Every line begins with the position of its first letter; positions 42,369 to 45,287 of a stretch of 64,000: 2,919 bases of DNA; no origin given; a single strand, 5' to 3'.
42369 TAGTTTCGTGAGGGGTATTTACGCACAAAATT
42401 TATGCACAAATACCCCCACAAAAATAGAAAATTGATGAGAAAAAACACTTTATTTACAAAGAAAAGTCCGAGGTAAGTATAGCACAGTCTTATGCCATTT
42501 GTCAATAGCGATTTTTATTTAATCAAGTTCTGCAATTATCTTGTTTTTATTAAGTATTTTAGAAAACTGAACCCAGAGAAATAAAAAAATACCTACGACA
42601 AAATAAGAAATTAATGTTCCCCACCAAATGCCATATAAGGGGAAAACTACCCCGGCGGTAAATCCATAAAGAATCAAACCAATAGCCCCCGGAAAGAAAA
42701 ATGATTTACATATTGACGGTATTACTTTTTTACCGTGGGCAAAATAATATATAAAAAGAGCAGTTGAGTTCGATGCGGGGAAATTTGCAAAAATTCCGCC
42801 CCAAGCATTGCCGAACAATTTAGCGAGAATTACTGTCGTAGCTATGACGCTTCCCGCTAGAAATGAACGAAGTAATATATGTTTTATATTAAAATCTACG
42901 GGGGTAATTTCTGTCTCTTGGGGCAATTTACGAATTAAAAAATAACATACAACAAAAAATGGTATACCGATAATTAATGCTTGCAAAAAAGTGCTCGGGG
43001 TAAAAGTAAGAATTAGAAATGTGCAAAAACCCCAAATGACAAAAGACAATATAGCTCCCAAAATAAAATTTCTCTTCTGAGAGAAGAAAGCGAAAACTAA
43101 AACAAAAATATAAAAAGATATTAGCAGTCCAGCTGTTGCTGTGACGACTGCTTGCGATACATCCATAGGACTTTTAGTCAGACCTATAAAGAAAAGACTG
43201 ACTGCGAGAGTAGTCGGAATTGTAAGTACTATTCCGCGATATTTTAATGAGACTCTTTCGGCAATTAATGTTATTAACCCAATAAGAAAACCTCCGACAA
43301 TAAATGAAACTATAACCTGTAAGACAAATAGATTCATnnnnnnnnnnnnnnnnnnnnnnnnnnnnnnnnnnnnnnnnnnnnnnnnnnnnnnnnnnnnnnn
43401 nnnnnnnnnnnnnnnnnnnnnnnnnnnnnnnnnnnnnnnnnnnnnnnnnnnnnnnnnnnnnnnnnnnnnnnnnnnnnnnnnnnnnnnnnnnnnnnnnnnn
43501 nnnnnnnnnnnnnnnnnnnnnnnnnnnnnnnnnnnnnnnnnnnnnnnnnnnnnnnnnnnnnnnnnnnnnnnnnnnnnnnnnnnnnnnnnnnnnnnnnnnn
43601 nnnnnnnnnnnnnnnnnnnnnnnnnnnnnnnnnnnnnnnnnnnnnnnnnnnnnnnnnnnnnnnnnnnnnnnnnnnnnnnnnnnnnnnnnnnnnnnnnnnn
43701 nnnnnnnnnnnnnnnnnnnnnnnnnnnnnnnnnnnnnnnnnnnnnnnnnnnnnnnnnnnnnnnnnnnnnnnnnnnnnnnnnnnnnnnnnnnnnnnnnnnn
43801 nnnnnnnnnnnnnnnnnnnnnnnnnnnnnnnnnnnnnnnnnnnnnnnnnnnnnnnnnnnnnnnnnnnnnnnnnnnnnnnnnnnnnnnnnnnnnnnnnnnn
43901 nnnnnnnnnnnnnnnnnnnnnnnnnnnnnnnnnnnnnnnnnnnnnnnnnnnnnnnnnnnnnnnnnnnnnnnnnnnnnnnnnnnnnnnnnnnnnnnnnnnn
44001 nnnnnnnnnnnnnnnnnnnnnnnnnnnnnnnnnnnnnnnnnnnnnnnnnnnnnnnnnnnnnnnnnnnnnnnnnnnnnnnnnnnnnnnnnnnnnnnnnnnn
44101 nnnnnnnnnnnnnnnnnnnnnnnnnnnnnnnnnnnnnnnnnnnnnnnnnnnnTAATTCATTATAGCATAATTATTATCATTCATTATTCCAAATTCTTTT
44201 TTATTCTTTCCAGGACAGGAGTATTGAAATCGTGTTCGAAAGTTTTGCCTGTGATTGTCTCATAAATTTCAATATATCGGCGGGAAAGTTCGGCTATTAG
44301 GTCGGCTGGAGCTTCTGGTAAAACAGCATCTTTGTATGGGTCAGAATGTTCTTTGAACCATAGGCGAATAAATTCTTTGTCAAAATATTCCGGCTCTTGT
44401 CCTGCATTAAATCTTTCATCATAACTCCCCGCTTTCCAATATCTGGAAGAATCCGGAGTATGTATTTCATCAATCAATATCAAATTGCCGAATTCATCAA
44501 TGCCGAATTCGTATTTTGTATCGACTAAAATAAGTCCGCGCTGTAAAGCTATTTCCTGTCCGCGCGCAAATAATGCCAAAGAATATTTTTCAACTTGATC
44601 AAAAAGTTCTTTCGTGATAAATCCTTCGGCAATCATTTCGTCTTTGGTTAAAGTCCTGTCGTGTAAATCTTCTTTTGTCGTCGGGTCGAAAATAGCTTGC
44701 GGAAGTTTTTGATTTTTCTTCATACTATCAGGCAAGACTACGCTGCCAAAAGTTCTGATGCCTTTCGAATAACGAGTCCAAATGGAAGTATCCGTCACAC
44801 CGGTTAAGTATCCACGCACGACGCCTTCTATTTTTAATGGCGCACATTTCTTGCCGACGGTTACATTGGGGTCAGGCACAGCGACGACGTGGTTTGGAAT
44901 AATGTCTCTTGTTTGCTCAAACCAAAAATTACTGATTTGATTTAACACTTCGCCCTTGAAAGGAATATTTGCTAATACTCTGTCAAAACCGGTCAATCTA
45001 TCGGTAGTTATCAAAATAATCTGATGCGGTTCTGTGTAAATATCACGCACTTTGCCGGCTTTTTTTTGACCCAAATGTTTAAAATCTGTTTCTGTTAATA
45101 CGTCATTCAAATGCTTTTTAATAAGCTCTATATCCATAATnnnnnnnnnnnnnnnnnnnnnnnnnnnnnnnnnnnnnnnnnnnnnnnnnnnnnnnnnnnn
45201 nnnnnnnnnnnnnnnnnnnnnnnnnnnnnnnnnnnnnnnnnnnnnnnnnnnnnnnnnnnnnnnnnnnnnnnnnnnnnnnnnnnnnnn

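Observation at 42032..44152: Accessory three-gene insertion splitting the purine operon between purC and purB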

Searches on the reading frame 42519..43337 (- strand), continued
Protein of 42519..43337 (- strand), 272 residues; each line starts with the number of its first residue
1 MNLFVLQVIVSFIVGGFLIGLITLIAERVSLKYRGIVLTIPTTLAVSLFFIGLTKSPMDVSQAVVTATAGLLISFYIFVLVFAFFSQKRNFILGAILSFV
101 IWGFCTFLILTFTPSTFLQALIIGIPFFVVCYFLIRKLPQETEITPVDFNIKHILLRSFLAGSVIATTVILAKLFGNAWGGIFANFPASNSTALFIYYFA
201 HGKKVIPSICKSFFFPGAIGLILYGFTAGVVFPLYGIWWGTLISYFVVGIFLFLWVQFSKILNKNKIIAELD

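Call 71: search_protein_families(library=pfam, proteins=[L073:8001-8819:+], max_evalue=0.01)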
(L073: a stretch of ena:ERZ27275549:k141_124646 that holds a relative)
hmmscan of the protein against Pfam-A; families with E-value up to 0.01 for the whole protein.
L073:8001-8819:+ (272 aa): 1 family
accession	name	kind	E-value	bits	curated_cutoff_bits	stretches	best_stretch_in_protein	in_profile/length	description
PF11345.13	DUF3147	-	2e-14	54.3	23.6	2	155-213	2-60/111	Protein of unknown function (DUF3147)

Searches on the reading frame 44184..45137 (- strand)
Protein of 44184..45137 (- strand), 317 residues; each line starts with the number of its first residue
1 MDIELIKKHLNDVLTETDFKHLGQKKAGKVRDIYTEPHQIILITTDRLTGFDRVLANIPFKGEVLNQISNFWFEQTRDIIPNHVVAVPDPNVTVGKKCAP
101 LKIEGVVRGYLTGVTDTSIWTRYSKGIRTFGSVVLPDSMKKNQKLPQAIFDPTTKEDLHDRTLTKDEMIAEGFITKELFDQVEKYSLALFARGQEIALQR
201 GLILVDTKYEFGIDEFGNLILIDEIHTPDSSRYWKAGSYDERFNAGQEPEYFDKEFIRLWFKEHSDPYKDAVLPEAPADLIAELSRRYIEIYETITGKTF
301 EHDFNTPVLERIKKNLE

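Call 5: search_protein_families(library=pfam, proteins=[window:44184-45137:-], max_evalue=0.1)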
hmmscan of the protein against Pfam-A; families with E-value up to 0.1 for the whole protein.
window:44184-45137:- (317 aa): 1 family
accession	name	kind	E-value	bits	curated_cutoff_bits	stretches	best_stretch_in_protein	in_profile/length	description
PF01259.24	SAICAR_synt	-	3.4e-68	230.3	20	1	26-271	3-229/233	SAICAR synthetase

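Call 6: search_protein_families(library=ncbifam, proteins=[window:44184-45137:-], max_evalue=0.1)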
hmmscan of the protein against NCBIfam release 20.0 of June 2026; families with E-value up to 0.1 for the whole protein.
window:44184-45137:- (317 aa): 6 families
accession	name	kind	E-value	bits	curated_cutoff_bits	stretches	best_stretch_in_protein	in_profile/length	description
NF009251.0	PRK12607.1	equivalog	1e-127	425.4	371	1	10-317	4-310/315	phosphoribosylaminoimidazolesuccinocarboxamide synthase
NF010568.0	PRK13961.1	equivalog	1.5e-74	250.9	251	1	14-300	5-296/297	phosphoribosylaminoimidazolesuccinocarboxamide synthase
TIGR00081.1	purC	equivalog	6e-52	176.8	189.9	1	27-300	10-274/279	phosphoribosylaminoimidazolesuccinocarboxamide synthase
NF010567.0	PRK13960.1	equivalog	9.8e-35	120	581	1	14-302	33-347/367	phosphoribosylaminoimidazolesuccinocarboxamide synthase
TIGR02735.1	purC_vibrio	equivalog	1.2e-32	113.1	394.2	1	14-300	32-344/365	phosphoribosylaminoimidazolesuccinocarboxamide synthase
NF010564.0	PRK13959.1-1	subfamily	1.4e-30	106.4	459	1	27-300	6-294/294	phosphoribosylaminoimidazolesuccinocarboxamide synthase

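Call 14: find_related_loci(query=window:44184-45137:-, collection=genome_contigs, flank=10000)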
Query window:44184-45137:- (317 aa) in genome_contigs; peptide patterns used: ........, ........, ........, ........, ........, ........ (x = any residue, [..] = any of these).
188 stretches matched a pattern; 71 encode a relative of the query (tblastn E <= 1e-3); 71 distinct loci.
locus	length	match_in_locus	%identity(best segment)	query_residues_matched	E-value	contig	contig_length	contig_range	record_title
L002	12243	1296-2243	65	1-316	7e-142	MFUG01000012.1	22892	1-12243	MAG: Candidatus Nomurabacteria bacterium RIFCSPHIGHO2_02_FULL_42_19 rifcsphigho2_02_scaffold_4326, whole genome shotgun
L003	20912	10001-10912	66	12-316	2e-139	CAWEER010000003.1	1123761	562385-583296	MAG: uncultured Alphaproteobacteria bacterium isolate MFD01138.bin.1.24 genome assembly, contig: contig_32714, whole gen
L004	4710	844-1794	61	1-317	2e-136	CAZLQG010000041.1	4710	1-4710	MAG TPA_asm: uncultured Candidatus Saccharibacteria bacterium isolate SRP178699_co2_524 genome assembly, contig: NODE_23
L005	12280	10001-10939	48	4-317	6e-93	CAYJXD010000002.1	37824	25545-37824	MAG TPA_asm: uncultured Methanosarcinales archaeon isolate ERP125453_co1_510 genome assembly, contig: NODE_846_length_37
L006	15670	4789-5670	38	10-297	4e-60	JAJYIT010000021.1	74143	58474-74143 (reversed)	MAG: Bacteroidetes bacterium isolate DBS2-1.bin131 NODE_590_length_74143_cov_6.510052, whole genome shotgun sequence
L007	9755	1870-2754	39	9-297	5e-60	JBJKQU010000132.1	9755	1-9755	MAG: Candidatus Kryptoniota bacterium isolate Bin_42 S1Ck127_57977_flag_0_multi_8.9917_len_9755, whole genome shotgun se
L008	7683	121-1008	37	8-297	9e-60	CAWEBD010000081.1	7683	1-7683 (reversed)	MAG: uncultured Bacteroidetes bacterium isolate MFD01299.bin.2.3 genome assembly, contig: contig_144305, whole genome sh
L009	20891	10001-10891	38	7-297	9e-60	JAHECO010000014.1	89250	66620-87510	MAG: Candidatus Kryptoniota bacterium isolate Ww171 NODE_311_length_89250_cov_4.299308, whole genome shotgun sequence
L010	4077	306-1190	38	9-297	4e-59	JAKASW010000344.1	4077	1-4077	MAG: Bacteroidetes bacterium isolate YP1.bin85 NODE_18177_length_4077_cov_1.140253, whole genome shotgun sequence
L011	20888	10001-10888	38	8-297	8e-59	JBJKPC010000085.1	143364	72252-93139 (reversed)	MAG: Candidatus Kryptoniota bacterium isolate Bin_110 S1Ck127_610869_flag_0_multi_20.2891_len_143364, whole genome shotg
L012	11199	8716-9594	40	11-297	1e-58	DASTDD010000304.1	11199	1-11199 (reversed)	MAG TPA_asm: Steroidobacteraceae bacterium isolate SMAG_U810 k141_986968, whole genome shotgun sequence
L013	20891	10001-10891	37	7-297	4e-58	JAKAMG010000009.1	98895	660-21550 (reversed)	MAG: Bacteroidetes bacterium isolate WY5.bin159 NODE_333_length_98895_cov_14.831626, whole genome shotgun sequence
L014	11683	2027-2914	37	8-297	5e-58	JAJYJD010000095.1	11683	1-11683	MAG: Bacteroidetes bacterium isolate DBS2-1.bin144 NODE_10482_length_11683_cov_2.095016, whole genome shotgun sequence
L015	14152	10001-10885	39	9-297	6e-58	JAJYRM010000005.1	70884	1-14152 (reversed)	MAG: Bacteroidetes bacterium isolate DX1.bin11 NODE_477_length_70884_cov_5.009879, whole genome shotgun sequence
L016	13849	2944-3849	40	17-312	1e-57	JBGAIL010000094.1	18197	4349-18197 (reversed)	MAG: Steroidobacteraceae bacterium isolate MAG_MBR_H125.69 MBRH125-69_opera_contig_5817, whole genome shotgun sequence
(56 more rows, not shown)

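Call 71: search_protein_families(library=pfam, proteins=[L002:2298-2843:-], max_evalue=0.01)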
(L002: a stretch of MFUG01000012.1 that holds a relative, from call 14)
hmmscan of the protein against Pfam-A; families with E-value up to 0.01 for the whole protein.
L002:2298-2843:- (181 aa): 2 families
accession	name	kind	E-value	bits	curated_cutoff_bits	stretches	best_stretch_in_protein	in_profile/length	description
PF20803.2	PaaX_M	-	5.5e-12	46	24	1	112-174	10-72/83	PaaX protein central Cas2-like domain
PF09827.14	CRISPR_Cas2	-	0.00015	22.3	23.8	1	111-163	3-51/74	CRISPR associated protein Cas2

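Call 95: find_encoding_contigs(protein=window:44184-45137:-, flank=6000, max_places=6)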
Protein window:44184-45137:- (317 aa): no gene with exactly this product is on record in the collection.
